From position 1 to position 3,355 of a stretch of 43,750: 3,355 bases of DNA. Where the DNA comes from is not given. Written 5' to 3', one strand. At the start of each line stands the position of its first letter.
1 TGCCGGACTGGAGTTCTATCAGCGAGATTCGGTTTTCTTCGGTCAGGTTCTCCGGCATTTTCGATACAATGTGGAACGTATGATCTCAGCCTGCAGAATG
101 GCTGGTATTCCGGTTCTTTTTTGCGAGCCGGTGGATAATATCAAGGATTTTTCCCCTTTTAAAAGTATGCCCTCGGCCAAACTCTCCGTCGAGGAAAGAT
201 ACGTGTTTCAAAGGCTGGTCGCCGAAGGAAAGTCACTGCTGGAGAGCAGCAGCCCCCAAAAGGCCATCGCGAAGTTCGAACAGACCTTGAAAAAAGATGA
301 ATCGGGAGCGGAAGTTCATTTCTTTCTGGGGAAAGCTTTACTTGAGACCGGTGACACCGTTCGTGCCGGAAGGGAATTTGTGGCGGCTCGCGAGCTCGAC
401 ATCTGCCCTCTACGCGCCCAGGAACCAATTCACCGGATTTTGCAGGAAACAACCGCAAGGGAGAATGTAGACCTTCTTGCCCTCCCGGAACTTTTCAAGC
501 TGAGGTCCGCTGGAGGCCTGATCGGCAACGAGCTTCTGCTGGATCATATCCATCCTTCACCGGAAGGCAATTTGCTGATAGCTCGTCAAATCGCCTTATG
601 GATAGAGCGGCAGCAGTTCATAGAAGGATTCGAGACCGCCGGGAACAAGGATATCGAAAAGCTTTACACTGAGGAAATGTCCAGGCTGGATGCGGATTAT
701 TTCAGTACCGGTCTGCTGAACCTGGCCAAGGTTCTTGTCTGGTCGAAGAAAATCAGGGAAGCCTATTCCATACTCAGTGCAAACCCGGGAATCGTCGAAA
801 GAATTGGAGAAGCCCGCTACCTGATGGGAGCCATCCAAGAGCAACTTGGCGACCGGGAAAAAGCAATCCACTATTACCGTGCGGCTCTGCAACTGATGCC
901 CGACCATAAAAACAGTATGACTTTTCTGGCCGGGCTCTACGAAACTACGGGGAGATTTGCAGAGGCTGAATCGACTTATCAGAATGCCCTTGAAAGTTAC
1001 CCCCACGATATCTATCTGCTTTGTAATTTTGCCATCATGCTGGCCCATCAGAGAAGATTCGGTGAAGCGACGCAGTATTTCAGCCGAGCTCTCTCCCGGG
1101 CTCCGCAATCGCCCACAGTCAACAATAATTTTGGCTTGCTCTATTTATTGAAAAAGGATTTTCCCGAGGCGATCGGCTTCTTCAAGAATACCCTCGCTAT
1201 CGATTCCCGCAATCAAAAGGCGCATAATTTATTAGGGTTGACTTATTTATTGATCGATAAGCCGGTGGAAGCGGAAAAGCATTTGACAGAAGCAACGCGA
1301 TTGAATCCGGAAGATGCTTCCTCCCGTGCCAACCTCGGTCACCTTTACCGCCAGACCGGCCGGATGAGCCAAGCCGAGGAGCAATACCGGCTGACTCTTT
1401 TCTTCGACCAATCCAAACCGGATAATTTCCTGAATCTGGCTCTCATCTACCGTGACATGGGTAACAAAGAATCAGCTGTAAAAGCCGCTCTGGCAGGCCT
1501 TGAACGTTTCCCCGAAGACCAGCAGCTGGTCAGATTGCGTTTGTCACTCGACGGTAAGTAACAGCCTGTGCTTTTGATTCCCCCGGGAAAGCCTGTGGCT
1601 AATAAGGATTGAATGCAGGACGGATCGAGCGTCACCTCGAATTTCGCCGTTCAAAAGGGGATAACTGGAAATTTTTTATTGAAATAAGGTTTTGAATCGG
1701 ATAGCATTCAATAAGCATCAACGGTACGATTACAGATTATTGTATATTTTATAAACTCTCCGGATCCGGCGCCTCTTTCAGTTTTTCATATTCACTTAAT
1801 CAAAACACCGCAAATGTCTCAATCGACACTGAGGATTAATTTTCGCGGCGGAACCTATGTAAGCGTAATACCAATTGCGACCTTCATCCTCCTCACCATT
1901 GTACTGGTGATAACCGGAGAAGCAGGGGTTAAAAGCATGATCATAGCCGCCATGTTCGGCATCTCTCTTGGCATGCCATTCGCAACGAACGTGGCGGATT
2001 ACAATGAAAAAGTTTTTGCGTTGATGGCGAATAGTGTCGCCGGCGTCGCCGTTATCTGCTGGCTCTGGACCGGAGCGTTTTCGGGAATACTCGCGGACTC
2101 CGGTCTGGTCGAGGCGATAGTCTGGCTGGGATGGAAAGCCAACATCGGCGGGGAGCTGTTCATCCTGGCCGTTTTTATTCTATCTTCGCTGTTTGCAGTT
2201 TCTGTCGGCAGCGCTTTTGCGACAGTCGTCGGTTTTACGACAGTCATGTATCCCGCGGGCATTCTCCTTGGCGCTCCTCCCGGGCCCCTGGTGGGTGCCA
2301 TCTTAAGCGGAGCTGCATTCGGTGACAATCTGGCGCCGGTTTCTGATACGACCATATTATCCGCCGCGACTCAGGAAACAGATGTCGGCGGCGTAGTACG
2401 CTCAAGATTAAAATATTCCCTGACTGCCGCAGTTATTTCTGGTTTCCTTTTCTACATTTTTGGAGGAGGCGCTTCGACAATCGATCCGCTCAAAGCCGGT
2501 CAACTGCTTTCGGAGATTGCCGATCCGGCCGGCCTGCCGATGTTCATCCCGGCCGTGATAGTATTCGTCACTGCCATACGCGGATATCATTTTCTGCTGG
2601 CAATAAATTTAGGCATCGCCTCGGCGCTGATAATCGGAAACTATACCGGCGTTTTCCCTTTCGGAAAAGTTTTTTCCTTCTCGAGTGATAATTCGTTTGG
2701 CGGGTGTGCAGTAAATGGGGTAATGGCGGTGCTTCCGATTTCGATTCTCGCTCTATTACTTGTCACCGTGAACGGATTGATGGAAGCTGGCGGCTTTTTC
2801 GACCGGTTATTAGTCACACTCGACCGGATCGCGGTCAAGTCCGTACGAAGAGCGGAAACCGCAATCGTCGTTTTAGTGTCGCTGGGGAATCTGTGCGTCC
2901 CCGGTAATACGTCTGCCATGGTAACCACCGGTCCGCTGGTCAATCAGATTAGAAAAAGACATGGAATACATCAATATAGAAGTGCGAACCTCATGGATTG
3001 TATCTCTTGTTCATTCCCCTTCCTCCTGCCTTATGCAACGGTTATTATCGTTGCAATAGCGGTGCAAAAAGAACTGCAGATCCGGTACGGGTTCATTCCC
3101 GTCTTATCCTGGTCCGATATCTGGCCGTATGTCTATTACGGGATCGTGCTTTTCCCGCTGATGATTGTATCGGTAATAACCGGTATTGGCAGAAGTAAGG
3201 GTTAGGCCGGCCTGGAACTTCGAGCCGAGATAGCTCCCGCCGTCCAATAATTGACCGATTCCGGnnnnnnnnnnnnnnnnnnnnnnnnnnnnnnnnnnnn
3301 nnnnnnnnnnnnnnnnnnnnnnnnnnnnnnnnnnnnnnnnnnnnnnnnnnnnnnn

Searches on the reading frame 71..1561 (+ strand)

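Call 47: search_protein_families(library=pfam, proteins=[window:71-1561:+], max_evalue=0.00001)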
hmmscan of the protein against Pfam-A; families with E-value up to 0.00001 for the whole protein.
window:71-1561:+ (496 aa): 19 families
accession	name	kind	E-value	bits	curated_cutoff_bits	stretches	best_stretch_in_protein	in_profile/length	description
PF07719.23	TPR_2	-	2.2e-37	124.5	27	1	247-279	2-34/34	Tetratricopeptide repeat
PF00515.34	TPR_1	-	7.6e-33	111.4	27.8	1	247-279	2-34/34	Tetratricopeptide repeat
PF13432.12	TPR_16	-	1.9e-32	111.7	32.7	2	257-313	8-64/65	Tetratricopeptide repeat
PF14559.12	TPR_19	-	6.9e-32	110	25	1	259-314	4-59/68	Tetratricopeptide repeat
PF13181.12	TPR_8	-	2.4e-28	96.3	25.7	0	247-279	2-34/34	Tetratricopeptide repeat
PF13424.12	TPR_12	-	8.7e-25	87.2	30.1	1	248-310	5-75/77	Tetratricopeptide repeat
PF13176.12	TPR_7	-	4.6e-23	79.7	27.9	0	283-309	2-28/36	Tetratricopeptide repeat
PF13431.12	TPR_17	-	9.3e-22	75.9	24.4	0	405-436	2-33/34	Tetratricopeptide repeat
PF13428.12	TPR_14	-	3.1e-21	74.1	23.5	0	286-321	7-42/44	Tetratricopeptide repeat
PF13414.12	TPR_11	-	1e-18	67.1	26.8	0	63-94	11-42/42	TPR repeat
PF12895.13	ANAPC3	-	2.2e-13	50.7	27.2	0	327-407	2-81/82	Anaphase-promoting complex, cyclosome, subunit 3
PF13374.12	TPR_10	-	5.3e-12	45.8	27.5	0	416-442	2-28/42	Tetratricopeptide repeat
PF13371.12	TPR_9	-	4.5e-11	43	35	0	289-350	4-65/73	Tetratricopeptide repeat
PF23914.1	TPR_CcmH_CycH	-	4.2e-09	36.9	42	1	251-347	55-154/158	Cytochrome c-type biogenesis protein H TPR domain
PF13174.12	TPR_6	-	4.3e-09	36.9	26.3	0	247-277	1-31/33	Tetratricopeptide repeat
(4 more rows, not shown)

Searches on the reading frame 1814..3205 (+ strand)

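Call 47: search_protein_families(library=pfam, proteins=[window:1814-3205:+], max_evalue=0.00001)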
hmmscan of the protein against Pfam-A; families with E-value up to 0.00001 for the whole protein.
window:1814-3205:+ (463 aa): 1 family
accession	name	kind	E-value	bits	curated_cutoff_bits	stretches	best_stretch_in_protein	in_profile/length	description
PF03553.21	Na_H_antiporter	-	3.8e-15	56.4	23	1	15-217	99-302/303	Na+/H+ antiporter family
